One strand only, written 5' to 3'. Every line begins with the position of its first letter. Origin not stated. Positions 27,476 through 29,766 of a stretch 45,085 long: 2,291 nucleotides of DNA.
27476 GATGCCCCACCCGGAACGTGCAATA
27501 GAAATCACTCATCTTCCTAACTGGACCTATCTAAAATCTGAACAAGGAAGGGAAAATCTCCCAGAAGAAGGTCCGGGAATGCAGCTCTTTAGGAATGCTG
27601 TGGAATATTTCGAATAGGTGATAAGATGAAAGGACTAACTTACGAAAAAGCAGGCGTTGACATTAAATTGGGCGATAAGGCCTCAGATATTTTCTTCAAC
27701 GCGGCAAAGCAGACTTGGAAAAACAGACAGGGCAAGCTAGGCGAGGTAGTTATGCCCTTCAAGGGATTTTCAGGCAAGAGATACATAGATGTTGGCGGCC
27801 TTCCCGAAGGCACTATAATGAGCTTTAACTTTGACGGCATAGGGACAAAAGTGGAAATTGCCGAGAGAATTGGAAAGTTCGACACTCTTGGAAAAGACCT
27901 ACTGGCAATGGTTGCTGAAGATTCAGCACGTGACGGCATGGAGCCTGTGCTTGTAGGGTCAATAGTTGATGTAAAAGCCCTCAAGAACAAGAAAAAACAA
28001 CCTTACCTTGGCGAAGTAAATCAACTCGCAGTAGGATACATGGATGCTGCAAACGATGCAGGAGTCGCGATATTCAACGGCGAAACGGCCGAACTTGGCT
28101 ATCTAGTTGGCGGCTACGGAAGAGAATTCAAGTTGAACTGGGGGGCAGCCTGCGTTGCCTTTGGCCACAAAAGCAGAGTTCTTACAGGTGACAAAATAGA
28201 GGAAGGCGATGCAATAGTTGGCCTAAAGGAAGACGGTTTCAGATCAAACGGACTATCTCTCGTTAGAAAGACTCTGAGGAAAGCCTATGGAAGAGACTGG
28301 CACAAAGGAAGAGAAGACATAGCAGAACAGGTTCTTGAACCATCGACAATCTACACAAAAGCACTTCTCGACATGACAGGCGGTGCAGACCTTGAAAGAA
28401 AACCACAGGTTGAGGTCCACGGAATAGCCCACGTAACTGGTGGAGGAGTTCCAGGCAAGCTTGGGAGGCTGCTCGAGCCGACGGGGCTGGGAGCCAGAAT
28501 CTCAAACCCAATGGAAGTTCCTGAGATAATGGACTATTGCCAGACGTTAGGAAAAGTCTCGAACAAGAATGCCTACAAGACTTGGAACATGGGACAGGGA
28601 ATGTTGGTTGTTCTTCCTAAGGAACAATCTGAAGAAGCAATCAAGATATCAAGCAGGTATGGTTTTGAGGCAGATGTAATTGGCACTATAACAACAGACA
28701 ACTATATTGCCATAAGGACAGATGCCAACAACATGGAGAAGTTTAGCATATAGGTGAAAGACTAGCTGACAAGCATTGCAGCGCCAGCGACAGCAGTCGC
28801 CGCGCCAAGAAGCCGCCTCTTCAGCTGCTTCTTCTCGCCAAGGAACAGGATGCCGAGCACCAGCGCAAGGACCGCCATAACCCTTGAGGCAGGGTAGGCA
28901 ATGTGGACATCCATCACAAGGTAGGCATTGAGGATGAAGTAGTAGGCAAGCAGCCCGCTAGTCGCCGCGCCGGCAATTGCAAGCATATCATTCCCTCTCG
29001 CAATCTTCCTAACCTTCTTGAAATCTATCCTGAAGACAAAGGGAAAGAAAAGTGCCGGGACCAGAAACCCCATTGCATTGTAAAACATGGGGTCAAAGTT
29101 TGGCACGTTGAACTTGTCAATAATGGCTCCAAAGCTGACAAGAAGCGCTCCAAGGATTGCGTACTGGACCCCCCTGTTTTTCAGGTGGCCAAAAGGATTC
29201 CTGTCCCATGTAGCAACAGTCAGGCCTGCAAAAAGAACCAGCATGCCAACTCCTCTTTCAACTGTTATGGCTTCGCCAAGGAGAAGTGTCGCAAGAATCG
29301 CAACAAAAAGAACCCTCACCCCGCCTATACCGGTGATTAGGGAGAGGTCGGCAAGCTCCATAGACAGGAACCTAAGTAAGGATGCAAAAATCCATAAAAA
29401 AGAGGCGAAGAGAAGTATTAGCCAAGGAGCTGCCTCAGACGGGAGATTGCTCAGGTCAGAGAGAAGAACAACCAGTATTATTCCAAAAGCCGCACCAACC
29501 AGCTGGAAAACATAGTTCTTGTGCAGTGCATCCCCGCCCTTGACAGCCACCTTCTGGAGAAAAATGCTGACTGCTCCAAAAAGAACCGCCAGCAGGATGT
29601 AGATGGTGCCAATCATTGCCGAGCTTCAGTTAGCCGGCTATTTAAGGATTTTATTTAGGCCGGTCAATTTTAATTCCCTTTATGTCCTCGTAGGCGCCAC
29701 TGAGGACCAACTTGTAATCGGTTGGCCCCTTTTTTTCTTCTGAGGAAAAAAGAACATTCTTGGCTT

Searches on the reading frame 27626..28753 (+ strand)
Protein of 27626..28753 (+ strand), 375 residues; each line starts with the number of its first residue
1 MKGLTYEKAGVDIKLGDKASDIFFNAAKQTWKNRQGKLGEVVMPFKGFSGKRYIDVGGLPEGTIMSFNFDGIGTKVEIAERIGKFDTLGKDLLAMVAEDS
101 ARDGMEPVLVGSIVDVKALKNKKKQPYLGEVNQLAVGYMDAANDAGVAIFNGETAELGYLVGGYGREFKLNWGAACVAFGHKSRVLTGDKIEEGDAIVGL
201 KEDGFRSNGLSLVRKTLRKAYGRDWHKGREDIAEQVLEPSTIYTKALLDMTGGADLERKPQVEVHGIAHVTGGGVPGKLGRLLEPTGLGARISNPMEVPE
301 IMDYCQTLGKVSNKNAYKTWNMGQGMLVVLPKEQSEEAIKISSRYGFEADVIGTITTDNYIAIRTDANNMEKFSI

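Call 42: search_protein_families(library=pfam, proteins=[window:27626-28753:+], max_evalue=0.0001)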
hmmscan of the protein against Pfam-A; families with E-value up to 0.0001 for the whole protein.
window:27626-28753:+ (375 aa): 2 families
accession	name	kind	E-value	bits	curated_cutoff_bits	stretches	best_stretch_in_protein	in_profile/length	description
PF02769.27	AIRS_C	-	9.6e-24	84.8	23.1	1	192-363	1-153/156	AIR synthase related protein, C-terminal domain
PF00586.29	AIRS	-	5.4e-07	30.5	24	1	60-173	10-107/112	AIR synthase related protein, N-terminal domain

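Call 45: search_protein_families(library=ncbifam, proteins=[window:27626-28753:+], max_evalue=0.001)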
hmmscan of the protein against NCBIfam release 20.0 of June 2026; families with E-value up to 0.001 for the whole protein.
window:27626-28753:+ (375 aa): 1 family
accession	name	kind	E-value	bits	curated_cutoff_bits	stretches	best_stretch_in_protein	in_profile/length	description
TIGR00878.1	purM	equivalog_domain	8.2e-62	209.3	236.35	1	4-356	1-330/332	phosphoribosylformylglycinamidine cyclo-ligase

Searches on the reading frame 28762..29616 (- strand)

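Call 43: search_protein_families(library=pfam, proteins=[window:28762-29616:-], max_evalue=0.0001)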
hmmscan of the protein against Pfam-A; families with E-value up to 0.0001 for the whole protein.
window:28762-29616:- (284 aa): 2 families
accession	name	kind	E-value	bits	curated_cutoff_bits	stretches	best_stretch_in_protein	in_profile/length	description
PF00892.27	EamA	-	9.5e-20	71.7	28.2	2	148-283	2-134/135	EamA-like transporter family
PF03151.22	TPT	-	3.4e-05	23.8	30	1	47-281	46-289/291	Triose-phosphate Transporter family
